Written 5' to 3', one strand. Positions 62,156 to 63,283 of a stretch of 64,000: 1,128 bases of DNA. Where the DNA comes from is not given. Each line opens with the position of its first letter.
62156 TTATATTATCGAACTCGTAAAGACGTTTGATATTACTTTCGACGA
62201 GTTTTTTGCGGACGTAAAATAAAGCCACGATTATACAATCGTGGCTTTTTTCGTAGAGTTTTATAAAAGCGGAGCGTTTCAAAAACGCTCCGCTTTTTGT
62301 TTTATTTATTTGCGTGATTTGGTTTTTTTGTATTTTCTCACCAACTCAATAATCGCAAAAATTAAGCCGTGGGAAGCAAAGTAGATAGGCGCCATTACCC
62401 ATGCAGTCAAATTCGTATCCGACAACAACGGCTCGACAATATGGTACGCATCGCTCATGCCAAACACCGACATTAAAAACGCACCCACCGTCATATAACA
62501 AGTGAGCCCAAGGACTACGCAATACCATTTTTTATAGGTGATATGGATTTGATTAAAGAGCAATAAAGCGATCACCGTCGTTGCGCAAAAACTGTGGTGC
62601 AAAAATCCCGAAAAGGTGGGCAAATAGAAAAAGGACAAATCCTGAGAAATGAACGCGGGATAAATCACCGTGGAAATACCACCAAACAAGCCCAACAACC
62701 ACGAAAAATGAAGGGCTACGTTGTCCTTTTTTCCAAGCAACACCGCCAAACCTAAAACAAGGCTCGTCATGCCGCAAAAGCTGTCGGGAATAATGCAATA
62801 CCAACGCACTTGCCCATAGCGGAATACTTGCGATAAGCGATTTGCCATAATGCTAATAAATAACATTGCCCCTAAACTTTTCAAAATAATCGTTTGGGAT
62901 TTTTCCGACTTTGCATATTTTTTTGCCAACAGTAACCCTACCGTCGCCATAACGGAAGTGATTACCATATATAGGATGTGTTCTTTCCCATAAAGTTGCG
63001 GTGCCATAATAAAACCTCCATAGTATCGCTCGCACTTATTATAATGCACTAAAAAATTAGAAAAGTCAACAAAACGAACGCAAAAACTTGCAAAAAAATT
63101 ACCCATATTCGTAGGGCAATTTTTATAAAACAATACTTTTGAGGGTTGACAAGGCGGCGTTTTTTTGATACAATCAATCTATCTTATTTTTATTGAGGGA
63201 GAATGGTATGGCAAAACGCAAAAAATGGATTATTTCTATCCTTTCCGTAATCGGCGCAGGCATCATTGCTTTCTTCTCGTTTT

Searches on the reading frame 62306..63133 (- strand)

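Call 48: search_protein_families(library=pfam, proteins=[window:62306-63133:-], max_evalue=0.001)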
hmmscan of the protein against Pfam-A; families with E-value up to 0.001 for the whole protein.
window:62306-63133:- (275 aa): 1 family
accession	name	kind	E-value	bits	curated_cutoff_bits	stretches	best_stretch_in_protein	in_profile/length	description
PF14808.11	TMEM164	-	3.2e-10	40.3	25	1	47-261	1-211/217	TMEM164 family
